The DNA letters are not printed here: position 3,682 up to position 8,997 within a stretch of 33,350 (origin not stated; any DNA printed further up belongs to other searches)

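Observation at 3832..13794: Candidate uncharacterised respiratory or electron-transfer module: giant anchored multihaem cytochrome, cupredoxin, CoxB TM stub, ctaA-ctaB and an orphan ABC ATPase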

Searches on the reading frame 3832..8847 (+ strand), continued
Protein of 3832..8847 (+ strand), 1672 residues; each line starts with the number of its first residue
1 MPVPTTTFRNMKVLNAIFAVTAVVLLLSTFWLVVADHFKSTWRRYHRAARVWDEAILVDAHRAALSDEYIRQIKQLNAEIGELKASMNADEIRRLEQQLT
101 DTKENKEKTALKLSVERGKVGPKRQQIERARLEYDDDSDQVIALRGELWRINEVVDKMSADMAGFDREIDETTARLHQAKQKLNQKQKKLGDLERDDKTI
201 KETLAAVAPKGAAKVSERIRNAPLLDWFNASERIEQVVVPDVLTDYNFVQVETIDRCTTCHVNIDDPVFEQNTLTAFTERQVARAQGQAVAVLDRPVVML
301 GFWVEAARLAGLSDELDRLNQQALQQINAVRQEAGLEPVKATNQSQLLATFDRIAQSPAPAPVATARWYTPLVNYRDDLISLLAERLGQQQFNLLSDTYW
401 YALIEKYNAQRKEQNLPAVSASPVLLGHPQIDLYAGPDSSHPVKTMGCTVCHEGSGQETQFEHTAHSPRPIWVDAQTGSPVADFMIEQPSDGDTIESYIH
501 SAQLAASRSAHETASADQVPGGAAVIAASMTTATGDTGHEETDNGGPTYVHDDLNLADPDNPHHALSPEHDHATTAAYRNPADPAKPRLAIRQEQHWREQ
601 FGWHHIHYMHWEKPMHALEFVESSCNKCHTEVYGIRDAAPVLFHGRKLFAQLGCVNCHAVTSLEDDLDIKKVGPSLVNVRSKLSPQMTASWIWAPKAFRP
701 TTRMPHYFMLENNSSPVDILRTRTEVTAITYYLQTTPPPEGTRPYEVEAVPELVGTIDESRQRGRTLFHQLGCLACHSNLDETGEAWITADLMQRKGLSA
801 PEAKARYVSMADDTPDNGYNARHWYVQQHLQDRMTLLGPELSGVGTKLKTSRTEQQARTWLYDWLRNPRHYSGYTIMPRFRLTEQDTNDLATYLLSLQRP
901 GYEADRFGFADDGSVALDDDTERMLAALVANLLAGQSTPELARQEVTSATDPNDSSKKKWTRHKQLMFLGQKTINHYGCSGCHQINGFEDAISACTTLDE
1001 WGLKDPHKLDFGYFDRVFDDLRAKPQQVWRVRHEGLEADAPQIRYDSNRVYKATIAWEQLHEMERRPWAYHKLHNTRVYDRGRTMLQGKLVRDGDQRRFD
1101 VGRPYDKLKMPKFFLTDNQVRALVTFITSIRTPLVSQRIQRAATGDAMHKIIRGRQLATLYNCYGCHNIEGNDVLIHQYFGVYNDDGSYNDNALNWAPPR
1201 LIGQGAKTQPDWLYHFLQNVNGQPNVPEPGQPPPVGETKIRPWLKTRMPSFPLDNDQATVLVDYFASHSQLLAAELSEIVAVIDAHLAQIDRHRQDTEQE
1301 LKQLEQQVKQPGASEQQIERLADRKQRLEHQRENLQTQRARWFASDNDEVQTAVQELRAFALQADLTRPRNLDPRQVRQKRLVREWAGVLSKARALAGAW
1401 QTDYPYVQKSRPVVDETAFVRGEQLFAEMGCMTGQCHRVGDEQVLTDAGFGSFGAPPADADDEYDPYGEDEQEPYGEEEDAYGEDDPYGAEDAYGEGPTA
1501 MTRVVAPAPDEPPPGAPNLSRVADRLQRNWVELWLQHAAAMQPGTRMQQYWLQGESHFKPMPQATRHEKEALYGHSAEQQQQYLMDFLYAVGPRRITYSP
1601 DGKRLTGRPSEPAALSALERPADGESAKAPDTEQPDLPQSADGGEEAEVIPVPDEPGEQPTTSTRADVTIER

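Call 79: list_cluster_members(proteins=[P0001, L005:15294-15836:+, L005:15885-17027:+, L005:18074-19138:+])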
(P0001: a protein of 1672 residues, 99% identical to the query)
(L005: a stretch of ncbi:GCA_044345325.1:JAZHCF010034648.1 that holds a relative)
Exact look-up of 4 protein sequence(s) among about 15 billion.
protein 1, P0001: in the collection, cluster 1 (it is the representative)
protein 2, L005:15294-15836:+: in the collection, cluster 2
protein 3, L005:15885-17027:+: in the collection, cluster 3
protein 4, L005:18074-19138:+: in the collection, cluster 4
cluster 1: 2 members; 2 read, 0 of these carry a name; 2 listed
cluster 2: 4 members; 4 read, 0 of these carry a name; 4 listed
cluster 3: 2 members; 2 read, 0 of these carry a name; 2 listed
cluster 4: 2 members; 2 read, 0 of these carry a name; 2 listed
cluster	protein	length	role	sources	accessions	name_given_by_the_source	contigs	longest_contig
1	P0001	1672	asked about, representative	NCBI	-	-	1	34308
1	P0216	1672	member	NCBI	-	-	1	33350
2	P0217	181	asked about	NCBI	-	-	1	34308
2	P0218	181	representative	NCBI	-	-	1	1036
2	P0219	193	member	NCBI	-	-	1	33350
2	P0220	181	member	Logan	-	-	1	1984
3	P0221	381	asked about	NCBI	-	-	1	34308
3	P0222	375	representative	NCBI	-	-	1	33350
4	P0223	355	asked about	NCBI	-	-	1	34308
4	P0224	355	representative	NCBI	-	-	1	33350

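Call 81: find_encoding_contigs(protein=P0218, flank=10000, max_places=3)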
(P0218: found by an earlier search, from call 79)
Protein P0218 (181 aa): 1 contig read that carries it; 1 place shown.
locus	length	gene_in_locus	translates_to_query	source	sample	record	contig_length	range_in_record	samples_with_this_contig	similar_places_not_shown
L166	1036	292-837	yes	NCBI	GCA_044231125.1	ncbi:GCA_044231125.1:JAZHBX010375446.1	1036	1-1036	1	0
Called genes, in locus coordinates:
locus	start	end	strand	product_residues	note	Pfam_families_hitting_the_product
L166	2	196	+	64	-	?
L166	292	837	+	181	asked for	PF02790:COX2_TM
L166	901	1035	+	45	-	?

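Call 82: find_encoding_contigs(protein=P0220, flank=10000, max_places=3)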
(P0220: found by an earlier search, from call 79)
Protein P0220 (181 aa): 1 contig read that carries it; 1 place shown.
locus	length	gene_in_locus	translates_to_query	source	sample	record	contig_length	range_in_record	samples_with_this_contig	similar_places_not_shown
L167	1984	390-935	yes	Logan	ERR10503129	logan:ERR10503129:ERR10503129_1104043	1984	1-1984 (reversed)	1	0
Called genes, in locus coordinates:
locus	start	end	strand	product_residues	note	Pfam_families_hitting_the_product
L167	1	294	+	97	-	?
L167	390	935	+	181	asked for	PF02790:COX2_TM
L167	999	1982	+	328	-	?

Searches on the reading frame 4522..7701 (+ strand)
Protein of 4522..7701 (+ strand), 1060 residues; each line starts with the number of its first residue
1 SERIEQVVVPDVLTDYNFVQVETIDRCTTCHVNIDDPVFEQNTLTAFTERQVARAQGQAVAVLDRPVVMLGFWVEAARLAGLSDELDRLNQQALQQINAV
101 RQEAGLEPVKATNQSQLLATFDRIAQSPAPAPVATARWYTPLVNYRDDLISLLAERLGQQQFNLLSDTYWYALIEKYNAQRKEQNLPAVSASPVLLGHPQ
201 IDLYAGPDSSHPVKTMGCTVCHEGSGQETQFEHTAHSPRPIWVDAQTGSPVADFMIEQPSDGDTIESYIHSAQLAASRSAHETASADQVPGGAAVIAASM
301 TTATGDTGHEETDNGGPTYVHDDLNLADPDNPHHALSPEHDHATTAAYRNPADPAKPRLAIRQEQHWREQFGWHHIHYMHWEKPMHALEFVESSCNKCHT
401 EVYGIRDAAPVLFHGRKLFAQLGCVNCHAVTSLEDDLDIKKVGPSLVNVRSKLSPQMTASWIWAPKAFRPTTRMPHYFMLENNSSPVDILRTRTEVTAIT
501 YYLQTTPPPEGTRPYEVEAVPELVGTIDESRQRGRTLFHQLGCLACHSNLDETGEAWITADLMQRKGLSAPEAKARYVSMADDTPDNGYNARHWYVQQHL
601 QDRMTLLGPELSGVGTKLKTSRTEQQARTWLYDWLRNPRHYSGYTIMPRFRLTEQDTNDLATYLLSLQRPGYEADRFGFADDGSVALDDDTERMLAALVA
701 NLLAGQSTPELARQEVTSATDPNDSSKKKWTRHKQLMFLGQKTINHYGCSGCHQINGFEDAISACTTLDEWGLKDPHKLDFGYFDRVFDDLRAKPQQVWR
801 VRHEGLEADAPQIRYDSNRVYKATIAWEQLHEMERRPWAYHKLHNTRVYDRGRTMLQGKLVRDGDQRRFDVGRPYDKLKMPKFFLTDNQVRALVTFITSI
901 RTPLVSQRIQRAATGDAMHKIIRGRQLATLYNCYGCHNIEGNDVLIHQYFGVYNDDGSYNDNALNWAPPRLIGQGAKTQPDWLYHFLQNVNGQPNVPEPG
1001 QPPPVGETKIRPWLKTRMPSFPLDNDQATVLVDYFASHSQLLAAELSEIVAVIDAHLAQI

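Call 71: predict_structure(alignment_id=A3)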
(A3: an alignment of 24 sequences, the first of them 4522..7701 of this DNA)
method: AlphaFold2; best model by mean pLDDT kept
length: 1060 residues; sequences in the alignment: 24
mean_pLDDT: 69.3   pTM: 0.61
mean pLDDT of the five models: 69.3, 66.4, 65.3, 60.1, 55.6
residues with pLDDT >= 90: 145; 70-90: 428; 50-70: 294; < 50: 193
segments of 3 or more residues with pLDDT < 50: 1-8, 15-20, 22-36, 194-209, 216-237, 260-263, 278-315, 323-325, 327-329, 331-342, 372-386, 437-439, 933-937, 974-978, 990-1020
pLDDT, mean of each block of 10 residues (from residue 1): 39 52 42 50 82 87 85 93 91 91 88 84 85 87 92 89 88 89 80 44 38 49 37 45 85 77 52 52 32 32 29 47 50 35 72 86 71 39 48 72 75 79 65 54 73 89 82 67 73 92 89 78 90 84 68 88 91 90 81 80 63 87 88 77 52 85 91 90 88 89 80 75 63 92 83 81 64 62 60 72 78 86 67 65 64 64 69 60 69 80 67 71 68 51 54 65 55 48 55 40 39 41 65 71 72 73
secondary structure, 60 per line:
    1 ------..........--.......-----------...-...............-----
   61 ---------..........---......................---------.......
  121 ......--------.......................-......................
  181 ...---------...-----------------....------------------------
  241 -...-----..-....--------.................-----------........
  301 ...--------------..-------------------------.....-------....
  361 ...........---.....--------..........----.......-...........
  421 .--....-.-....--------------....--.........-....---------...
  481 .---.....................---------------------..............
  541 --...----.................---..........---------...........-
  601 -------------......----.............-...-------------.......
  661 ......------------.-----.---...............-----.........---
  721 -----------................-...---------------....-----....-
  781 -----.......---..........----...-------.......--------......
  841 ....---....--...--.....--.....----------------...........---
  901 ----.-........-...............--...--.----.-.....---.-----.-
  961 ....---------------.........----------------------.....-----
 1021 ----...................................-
elements in order (helices of 4 or more, strands of 3 or more residues): E7-16 E19-25 H41-55 H70-79 H83-104 H114-126 H135-157 H159-183 H213-216 E242-244 H265-281 H293-303 E345-349 E357-362 H363-371 H375-379 H388-397 H402-408 H410-421 H424-427 H431-434 H449-452 H455-463 H465-468 H478-481 H485-505 H527-540 H550-566 H570-579 H589-599 H614-619 H624-636 H654-666 H689-703 H709-717 H732-747 H776-779 H786-792 E796-801 H802-805 E820-826 H835-844 H848-851 E859-863 E866-870 H887-897 H907-914 H916-930 H945-949 H961-964 H980-988 H1011-1015 H1025-1059

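Call 73: fold_search(model_id=the predicted structure, library=pdb)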
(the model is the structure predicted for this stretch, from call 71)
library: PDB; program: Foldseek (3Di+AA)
matches with E <= 10: 67; with E <= 0.001: 0
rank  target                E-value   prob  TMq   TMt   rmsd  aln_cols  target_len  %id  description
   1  3o0r_C                1.7e+00  0.89  0.08  0.50   4.1       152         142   19  Crystal structure of nitric oxide reductase from Pseudomonas aeruginosa in complex with antibody fragment (released 2010-12-29)
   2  6a1e                  2.0e+00  0.01  0.05  0.07  22.2       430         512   11  Crystal structure of a synthase 1 from Santalum album in complex with ligand fps (released 2019-06-12)
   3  7mri_A                2.2e+00  0.63  0.07  0.59   8.6       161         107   19  Crystal structure of N63T yeast iso-1-cytochrome c (released 2022-05-11)
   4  4xyd_B                2.3e+00  0.84  0.08  0.49   4.7       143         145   17  Nitric oxide reductase from Roseobacter denitrificans (RdNOR) (released 2016-05-25)
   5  4by0_B                2.3e+00  0.02  0.06  0.10  23.3       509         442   11  Crystal structure of Trypanosoma cruzi CYP51 bound to the inhibitor (R)-N-(3-(1H-indol-3-yl)-1-oxo-1-(pyridin-4-ylamin (released 2014-01-22)
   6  9lsk_A                2.4e+00  0.02  0.05  0.10  24.8       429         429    8  Cryo-EM structure of the Klebsiella pneumoniae CitS (citrate-bound occluded state) (released 2025-03-12)
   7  5lyc_A                2.9e+00  0.51  0.07  0.59   8.1       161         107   17  Cytochrome c in complex with phosphonato-calix[6]arene (released 2017-05-10)
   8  2b11_B                2.9e+00  0.51  0.07  0.56   8.9       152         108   19  Crystal structure of the protein-protein complex between F82W cytochrome c and cytochrome c peroxidase (released 2005-10-25)
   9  6c4w                  3.1e+00  0.54  0.07  0.60   8.6       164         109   17  Structure of the yeast Pichia membranifaciens cytochrome c (released 2018-02-07)
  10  1crh                  3.3e+00  0.47  0.07  0.58   6.6       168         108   17  THE ROLE OF A CONSERVED INTERNAL WATER MOLECULE AND ITS ASSOCIATED HYDROGEN BOND NETWORK IN CYTOCHROME C (released 1994-01-31)
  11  5lyc_B                3.3e+00  0.41  0.07  0.56   9.4       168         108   19  Cytochrome c in complex with phosphonato-calix[6]arene (released 2017-05-10)
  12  1ytc                  3.3e+00  0.41  0.07  0.55   6.8       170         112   14  THERMODYNAMIC CYCLES AS PROBES OF STRUCTURE-FUNCTION RELATIONSHIPS IN UNFOLDED PROTEINS (released 1996-03-08)
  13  1cih                  3.4e+00  0.33  0.07  0.54   6.8       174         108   16  STRUCTURAL AND FUNCTIONAL EFFECTS OF MULTIPLE MUTATIONS AT DISTAL SITES IN CYTOCHROME C (released 1995-01-26)
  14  1csv                  3.6e+00  0.41  0.07  0.58   7.8       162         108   19  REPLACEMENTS IN A CONSERVED LEUCINE CLUSTER IN THE HYDROPHOBIC HEME POCKET OF CYTOCHROME C (released 1995-01-26)
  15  1cie                  3.6e+00  0.38  0.07  0.56   8.1       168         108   17  STRUCTURAL AND FUNCTIONAL EFFECTS OF MULTIPLE MUTATIONS AT DISTAL SITES IN CYTOCHROME C (released 1995-01-26)
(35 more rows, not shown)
